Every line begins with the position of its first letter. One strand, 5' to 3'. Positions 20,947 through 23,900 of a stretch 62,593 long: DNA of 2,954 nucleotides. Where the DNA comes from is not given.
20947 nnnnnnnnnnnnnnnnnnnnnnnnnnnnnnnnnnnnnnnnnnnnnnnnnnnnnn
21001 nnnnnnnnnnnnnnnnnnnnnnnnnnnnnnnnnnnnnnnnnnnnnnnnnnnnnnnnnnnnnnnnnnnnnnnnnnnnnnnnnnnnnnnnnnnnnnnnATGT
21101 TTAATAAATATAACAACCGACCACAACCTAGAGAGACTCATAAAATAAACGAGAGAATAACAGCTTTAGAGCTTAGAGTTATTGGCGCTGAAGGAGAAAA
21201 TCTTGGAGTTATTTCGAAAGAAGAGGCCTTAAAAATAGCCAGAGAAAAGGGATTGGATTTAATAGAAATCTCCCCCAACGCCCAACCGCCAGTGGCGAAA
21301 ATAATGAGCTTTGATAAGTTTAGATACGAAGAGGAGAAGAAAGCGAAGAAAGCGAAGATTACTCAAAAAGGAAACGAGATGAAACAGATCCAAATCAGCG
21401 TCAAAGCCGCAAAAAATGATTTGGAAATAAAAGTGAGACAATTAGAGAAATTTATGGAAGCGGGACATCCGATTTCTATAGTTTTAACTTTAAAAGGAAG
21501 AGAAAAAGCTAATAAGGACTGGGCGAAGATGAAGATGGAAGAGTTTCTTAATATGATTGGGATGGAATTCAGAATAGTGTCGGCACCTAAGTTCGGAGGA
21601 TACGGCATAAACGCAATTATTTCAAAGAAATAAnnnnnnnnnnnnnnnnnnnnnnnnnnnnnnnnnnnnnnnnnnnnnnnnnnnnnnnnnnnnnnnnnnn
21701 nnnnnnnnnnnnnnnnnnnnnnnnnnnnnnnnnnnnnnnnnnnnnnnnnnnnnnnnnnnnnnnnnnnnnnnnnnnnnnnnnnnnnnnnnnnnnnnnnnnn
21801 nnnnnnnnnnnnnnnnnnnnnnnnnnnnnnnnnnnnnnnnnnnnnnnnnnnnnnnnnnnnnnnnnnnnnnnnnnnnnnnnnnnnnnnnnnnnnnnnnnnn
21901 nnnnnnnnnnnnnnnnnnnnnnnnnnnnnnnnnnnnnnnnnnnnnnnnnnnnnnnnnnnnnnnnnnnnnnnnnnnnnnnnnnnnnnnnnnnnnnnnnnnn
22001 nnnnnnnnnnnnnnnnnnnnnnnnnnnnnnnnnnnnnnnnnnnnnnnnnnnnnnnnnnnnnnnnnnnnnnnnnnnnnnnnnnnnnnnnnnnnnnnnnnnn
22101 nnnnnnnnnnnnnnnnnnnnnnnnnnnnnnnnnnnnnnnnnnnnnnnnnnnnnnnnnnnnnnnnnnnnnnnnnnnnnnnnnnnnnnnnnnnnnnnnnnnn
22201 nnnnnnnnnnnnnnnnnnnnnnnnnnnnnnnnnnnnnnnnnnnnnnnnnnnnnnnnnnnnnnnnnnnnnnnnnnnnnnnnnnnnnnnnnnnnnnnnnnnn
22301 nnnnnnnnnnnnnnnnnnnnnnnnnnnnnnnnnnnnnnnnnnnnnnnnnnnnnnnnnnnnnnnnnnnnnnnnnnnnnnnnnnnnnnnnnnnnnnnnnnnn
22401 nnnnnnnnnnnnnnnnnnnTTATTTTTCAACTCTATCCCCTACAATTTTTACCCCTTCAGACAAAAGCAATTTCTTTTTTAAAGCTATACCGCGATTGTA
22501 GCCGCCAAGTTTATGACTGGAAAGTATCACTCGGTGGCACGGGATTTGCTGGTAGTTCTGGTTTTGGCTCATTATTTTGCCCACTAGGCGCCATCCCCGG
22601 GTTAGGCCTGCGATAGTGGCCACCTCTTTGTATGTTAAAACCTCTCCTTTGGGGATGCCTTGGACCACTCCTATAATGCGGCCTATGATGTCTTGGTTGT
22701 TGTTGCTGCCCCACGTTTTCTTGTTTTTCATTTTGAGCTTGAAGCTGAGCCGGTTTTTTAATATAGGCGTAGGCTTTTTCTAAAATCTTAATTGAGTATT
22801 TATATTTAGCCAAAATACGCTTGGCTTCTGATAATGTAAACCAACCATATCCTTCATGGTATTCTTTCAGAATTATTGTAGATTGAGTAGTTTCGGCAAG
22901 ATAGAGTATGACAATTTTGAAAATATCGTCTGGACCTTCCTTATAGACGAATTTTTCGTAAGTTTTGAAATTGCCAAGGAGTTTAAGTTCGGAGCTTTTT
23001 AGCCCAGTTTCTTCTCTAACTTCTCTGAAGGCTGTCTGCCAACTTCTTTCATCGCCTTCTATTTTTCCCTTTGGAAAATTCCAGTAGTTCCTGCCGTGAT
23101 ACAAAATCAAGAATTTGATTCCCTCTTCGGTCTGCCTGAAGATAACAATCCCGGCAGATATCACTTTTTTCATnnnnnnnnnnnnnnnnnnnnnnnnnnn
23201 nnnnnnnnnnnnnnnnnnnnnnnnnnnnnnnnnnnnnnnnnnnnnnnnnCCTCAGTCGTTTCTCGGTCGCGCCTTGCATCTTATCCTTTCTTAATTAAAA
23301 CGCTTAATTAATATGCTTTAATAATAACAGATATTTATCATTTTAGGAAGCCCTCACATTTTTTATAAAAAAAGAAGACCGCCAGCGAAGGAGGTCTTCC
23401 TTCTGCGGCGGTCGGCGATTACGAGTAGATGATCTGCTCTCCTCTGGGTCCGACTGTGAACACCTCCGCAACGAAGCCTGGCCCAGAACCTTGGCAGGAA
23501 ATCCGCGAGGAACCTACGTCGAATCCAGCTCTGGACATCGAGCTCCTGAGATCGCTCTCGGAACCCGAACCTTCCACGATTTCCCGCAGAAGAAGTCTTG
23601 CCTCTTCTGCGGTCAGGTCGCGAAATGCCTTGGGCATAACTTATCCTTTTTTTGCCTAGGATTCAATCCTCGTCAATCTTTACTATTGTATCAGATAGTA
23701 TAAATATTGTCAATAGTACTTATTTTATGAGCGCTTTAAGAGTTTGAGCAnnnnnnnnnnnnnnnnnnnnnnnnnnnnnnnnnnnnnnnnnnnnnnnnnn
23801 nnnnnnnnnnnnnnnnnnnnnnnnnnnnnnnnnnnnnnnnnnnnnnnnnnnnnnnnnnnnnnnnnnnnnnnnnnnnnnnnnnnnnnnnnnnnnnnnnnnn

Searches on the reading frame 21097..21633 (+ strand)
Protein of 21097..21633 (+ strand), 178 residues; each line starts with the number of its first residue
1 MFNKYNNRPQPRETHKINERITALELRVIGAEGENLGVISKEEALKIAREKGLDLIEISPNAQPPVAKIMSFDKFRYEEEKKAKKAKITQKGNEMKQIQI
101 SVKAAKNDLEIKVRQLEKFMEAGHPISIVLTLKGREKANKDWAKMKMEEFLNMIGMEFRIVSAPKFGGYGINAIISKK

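Call 12: search_protein_families(library=pfam, proteins=[window:21097-21633:+], max_evalue=0.001)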
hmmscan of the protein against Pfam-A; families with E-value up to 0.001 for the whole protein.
window:21097-21633:+ (178 aa): 2 families
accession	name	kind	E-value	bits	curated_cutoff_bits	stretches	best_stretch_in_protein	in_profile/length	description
PF05198.21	IF3_N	-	1.7e-30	105.5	26.9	1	17-86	1-70/70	Translation initiation factor IF-3, N-terminal domain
PF00707.27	IF3_C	-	4.5e-13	49.4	34.8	1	94-178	2-86/86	Translation initiation factor IF-3, C-terminal domain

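Call 13: find_encoding_contigs(protein=window:21097-21633:+, flank=4000, max_places=6)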
Protein window:21097-21633:+ (178 aa): 2 contigs read that carry it; 2 places shown.
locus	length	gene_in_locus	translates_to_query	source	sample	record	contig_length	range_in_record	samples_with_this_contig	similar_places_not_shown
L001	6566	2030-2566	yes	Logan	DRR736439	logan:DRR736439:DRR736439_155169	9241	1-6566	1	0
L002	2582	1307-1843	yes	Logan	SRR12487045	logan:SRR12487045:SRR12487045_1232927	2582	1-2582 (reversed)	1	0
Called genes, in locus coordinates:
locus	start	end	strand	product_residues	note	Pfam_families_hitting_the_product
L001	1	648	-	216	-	?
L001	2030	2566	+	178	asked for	PF05198:IF3_N, PF00707:IF3_C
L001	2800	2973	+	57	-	PF01632:Ribosomal_L35p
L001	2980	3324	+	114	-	PF00453:Ribosomal_L20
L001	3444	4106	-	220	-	PF00293:NUDIX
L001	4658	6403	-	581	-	PF14716:HHH_8, PF14520:HHH_5 (weak), PF14792:DNA_pol_B_palm (weak), PF14791:DNA_pol_B_thumb, PF02811:PHP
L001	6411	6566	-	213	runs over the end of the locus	PF07690:MFS_1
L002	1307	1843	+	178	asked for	PF05198:IF3_N, PF00707:IF3_C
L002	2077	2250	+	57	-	PF01632:Ribosomal_L35p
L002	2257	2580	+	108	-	?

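Call 16: find_related_loci(query=window:21097-21633:+, collection=genome_contigs, flank=5000)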
Query window:21097-21633:+ (178 aa) in genome_contigs; peptide patterns used: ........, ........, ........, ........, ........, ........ (x = any residue, [..] = any of these).
599 stretches matched a pattern (row limit reached: there are more); 9 encode a relative of the query (tblastn E <= 1e-3); 9 distinct loci.
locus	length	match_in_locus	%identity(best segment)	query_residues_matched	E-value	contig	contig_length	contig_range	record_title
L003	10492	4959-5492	94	1-178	4e-111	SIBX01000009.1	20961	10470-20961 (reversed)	MAG: Candidatus Paceibacterota bacterium isolate Baikal-deep-G188 BACOMB-C12046, whole genome shotgun sequence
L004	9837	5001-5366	54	16-138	1e-33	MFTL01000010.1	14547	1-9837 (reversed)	MAG: Candidatus Nomurabacteria bacterium RIFCSPHIGHO2_01_FULL_39_9 rifcsphigho2_01_scaffold_17952, whole genome shotgun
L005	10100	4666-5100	47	2-143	4e-32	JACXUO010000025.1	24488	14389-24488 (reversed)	MAG: Campylobacterales bacterium isolate MY14.005 scaffold_211, whole genome shotgun sequence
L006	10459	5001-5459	39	16-168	2e-31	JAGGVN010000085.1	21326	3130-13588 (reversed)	MAG: Candidatus Aerophobetes bacterium isolate AUK101 PB_MBMC_055_c_000000000081, whole genome shotgun sequence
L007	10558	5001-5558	40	3-178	7e-29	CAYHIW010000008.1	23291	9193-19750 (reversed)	MAG TPA_asm: uncultured Gammaproteobacteria bacterium isolate ERP119705_co13_443 genome assembly, contig: NODE_2712_leng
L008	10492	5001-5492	57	15-178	1e-55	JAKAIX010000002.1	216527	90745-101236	MAG: bacterium isolate WY3.bin51 NODE_52_length_216527_cov_2.682047, whole genome shotgun sequence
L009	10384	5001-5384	41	9-136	1e-27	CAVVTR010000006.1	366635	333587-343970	MAG: uncultured Acidobacteriota bacterium isolate MFD02923.bin.1.143 genome assembly, contig: contig_15900, whole genome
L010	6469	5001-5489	37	16-178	2e-26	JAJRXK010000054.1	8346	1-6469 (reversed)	MAG: Candidatus Krumholzibacteriota bacterium isolate Dive96_bin3.147 k141_2406455, whole genome shotgun sequence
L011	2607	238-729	35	15-178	4e-21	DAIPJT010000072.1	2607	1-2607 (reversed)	MAG TPA_asm: Patescibacteria group bacterium isolate CTOTU11699 NODE_21138_length_2607_cov_7.433386, whole genome shotgu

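Call 39: find_homologous_proteins(query=window:21097-21633:+, max_evalue=1e-40)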
Query window:21097-21633:+ (178 aa): 315 proteins with E <= 1e-40 among 3263 candidates; the best 120 are listed.
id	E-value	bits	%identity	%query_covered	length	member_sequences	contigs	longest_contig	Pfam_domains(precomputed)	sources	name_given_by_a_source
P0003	3.6e-102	357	94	100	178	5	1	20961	PF00707.28,PF05198.22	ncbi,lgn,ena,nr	ncbi:MAG: translation initiation factor IF-3 [Candidatus Pacebacteria bacterium]|nr:translation init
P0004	2.5e-63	231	69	92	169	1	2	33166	PF00707.28,PF05198.22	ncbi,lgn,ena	-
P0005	5.2e-59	217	63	92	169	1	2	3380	PF00707.28,PF05198.22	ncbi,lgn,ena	-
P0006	4.2e-58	214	60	96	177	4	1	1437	PF00707.28,PF05198.22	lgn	-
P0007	5.0e-58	214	56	98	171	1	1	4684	PF00707.28,PF05198.22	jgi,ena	-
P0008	1.0e-57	213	61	92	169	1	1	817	PF00707.28,PF05198.22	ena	-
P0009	2.4e-57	211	59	92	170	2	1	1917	PF00707.28,PF05198.22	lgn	-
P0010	3.4e-57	211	61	93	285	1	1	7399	PF00707.28,PF05198.22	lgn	-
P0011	9.1e-57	210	59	96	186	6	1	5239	PF00707.28,PF05198.22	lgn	-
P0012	1.3e-56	209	62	92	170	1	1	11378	PF00707.28,PF05198.22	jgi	jgi:translation initiation factor IF-3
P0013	1.5e-56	209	60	92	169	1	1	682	PF00707.28,PF05198.22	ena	-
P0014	2.4e-56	208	59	99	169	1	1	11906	PF00707.28,PF05198.22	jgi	-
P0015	2.7e-56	208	57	93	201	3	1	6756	PF00707.28,PF05198.22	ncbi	-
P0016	4.4e-56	207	60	92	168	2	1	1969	PF00707.28,PF05198.22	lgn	-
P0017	4.4e-56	207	59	97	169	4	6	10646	PF00707.28,PF05198.22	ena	-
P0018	5.0e-56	207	61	92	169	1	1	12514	PF00707.28,PF05198.22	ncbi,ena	-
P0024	1.9e-55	205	63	86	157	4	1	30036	PF00707.28,PF05198.22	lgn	-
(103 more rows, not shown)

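Call 40: find_encoding_contigs(protein=P0004, flank=10000, max_places=3)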
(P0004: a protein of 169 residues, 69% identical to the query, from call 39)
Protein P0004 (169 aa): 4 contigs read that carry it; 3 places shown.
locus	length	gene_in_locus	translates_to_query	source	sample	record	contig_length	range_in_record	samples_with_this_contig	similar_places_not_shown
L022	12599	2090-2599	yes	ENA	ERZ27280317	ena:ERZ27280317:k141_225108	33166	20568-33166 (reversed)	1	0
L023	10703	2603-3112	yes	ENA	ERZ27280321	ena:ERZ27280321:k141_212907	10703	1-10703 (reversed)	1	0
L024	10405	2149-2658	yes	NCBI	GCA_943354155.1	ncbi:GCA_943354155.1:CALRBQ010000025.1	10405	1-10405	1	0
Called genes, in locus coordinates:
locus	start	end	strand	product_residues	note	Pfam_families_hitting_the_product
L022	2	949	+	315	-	?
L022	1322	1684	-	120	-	-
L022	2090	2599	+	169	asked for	PF05198:IF3_N, PF00707:IF3_C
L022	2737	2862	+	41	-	-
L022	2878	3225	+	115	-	PF00453:Ribosomal_L20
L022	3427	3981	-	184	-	PF00293:NUDIX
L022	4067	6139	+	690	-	PF23951:DUF7282, PF01564:Spermine_synth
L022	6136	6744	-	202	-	-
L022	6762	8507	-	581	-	PF14716:HHH_8, PF14520:HHH_5 (weak), PF14791:DNA_pol_B_thumb, PF02811:PHP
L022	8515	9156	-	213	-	PF07690:MFS_1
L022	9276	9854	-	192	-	PF01545:Cation_efflux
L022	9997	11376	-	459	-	PF04932:Wzy_C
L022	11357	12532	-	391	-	PF01490:Aa_trans, PF03222:Trp_Tyr_perm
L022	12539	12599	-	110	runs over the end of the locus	-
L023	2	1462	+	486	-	?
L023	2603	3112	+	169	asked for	PF05198:IF3_N, PF00707:IF3_C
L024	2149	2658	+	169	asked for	PF05198:IF3_N, PF00707:IF3_C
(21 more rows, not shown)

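Call 41: find_encoding_contigs(protein=P0005, flank=10000, max_places=3)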
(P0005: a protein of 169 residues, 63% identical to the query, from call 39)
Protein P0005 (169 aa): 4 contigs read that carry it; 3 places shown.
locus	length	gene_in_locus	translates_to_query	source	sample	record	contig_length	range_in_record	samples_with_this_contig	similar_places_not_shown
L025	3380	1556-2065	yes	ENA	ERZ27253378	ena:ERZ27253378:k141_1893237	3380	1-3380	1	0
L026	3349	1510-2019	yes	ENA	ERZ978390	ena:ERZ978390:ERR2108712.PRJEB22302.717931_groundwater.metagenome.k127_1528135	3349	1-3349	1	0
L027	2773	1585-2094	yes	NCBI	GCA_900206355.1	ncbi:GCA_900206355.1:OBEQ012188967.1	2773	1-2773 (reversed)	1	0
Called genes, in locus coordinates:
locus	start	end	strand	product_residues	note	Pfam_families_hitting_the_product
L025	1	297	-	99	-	?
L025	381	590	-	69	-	-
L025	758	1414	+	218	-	PF00156:Pribosyltran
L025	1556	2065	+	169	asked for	PF05198:IF3_N, PF00707:IF3_C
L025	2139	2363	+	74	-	PF01541:GIY-YIG, PF13455:MUG113 (faint)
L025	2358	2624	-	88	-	-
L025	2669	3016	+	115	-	PF00453:Ribosomal_L20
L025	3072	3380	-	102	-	?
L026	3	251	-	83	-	?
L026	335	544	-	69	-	-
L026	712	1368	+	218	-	PF00156:Pribosyltran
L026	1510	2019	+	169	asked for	PF05198:IF3_N, PF00707:IF3_C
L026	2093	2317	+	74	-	PF01541:GIY-YIG, PF13455:MUG113 (faint)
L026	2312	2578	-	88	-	-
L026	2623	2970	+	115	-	PF00453:Ribosomal_L20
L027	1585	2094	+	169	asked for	PF05198:IF3_N, PF00707:IF3_C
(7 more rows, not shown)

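Call 75: find_encoding_contigs(protein=P0024, flank=4000, max_places=2)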
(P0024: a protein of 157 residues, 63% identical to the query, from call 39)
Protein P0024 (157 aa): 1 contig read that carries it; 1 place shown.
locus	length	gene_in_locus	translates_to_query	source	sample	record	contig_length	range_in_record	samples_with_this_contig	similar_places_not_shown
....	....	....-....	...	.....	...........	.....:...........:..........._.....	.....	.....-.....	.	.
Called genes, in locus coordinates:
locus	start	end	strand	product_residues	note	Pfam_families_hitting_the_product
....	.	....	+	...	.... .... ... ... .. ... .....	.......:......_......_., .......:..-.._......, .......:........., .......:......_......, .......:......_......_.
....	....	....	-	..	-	-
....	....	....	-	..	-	-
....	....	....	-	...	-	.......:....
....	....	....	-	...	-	-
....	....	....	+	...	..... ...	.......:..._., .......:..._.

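Call 76: find_encoding_contigs(protein=P0012, flank=4000, max_places=2)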
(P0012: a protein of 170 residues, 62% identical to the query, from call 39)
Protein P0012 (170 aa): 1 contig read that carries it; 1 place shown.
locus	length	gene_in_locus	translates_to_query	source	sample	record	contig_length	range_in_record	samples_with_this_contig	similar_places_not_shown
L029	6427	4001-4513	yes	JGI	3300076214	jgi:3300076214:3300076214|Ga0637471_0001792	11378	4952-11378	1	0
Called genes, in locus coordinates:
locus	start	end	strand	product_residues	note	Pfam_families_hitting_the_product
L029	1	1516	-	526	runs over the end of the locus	PF03485:Arg_tRNA_synt_N, PF00750:tRNA-synt_1d, PF09334:tRNA-synt_1g (faint), PF05746:DALR_1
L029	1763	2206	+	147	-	PF01668:SmpB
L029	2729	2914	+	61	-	-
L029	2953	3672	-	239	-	-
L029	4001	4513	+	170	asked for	PF05198:IF3_N, PF00707:IF3_C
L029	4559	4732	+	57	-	PF01632:Ribosomal_L35p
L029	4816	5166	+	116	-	PF00453:Ribosomal_L20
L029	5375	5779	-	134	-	-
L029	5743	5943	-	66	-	-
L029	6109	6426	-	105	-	?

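Call 100: find_encoding_contigs(protein=P0018, flank=4000, max_places=2)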
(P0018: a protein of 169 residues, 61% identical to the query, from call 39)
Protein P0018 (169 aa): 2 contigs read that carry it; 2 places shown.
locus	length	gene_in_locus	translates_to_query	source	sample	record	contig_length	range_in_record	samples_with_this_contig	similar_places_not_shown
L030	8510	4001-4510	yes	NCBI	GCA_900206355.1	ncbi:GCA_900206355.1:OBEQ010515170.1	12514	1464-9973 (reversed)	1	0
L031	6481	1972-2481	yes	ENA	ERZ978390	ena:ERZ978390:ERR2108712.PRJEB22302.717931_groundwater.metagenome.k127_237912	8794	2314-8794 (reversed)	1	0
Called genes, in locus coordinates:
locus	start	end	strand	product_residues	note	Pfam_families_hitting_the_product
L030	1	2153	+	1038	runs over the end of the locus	PF14280:DUF4365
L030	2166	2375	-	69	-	-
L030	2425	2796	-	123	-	-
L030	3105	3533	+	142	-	-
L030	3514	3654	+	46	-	-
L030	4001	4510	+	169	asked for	PF05198:IF3_N, PF00707:IF3_C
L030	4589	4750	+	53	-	PF01632:Ribosomal_L35p (weak)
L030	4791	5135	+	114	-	PF00453:Ribosomal_L20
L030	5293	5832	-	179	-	PF00293:NUDIX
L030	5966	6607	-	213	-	-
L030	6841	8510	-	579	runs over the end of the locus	PF14716:HHH_8, PF14520:HHH_5 (weak), PF14792:DNA_pol_B_palm (faint), PF14791:DNA_pol_B_thumb, PF02811:PHP (weak)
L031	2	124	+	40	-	?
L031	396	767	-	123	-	-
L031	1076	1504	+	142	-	-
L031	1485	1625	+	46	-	-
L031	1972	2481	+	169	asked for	PF05198:IF3_N, PF00707:IF3_C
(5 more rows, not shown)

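Call 101: find_encoding_contigs(protein=P0010, flank=4000, max_places=2)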
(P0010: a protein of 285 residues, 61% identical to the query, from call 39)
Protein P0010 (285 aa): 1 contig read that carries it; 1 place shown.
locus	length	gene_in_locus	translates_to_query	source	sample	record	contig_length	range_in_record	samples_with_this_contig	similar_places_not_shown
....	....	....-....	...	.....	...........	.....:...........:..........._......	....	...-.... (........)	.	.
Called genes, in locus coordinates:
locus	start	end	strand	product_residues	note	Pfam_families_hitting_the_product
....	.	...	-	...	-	?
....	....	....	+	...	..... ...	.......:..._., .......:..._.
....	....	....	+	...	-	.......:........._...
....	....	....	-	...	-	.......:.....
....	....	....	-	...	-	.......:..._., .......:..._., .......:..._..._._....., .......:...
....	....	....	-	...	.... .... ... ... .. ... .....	?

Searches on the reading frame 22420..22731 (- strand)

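Call 12: search_protein_families(library=pfam, proteins=[window:22420-22731:-], max_evalue=0.001)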
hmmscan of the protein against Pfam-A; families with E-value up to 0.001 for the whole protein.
window:22420-22731:- (103 aa): 1 family
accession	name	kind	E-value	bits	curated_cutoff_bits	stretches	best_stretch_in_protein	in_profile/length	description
PF01035.26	DNA_binding_1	-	1.2e-22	80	27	1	18-94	5-81/81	6-O-methylguanine DNA methyltransferase, DNA binding domain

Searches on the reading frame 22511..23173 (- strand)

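Call 12: search_protein_families(library=pfam, proteins=[window:22511-23173:-], max_evalue=0.001)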
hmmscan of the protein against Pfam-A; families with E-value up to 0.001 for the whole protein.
window:22511-23173:- (220 aa): 1 family
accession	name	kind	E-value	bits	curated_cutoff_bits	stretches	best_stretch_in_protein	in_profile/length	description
PF00293.34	NUDIX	-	1e-16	61.6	21.1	1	4-120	3-120/134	NUDIX domain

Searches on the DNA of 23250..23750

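Call 66: search_rna_families(source=window, start=23250, end=23750, threshold=evalue, max_evalue=1)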
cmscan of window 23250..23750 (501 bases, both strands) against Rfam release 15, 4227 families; matches with E-value up to 1: 0.
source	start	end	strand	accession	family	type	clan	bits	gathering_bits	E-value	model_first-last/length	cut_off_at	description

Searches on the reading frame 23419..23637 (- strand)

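Call 92: search_protein_families(library=pfam, proteins=[window:23419-23637:-], max_evalue=1)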
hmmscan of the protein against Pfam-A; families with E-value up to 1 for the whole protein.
window:23419-23637:- (72 aa): 1 family
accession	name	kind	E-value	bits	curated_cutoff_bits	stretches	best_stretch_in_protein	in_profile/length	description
PF02885.22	Glycos_trans_3N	-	0.078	13.2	26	1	6-27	11-32/63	Glycosyl transferase family, helical bundle domain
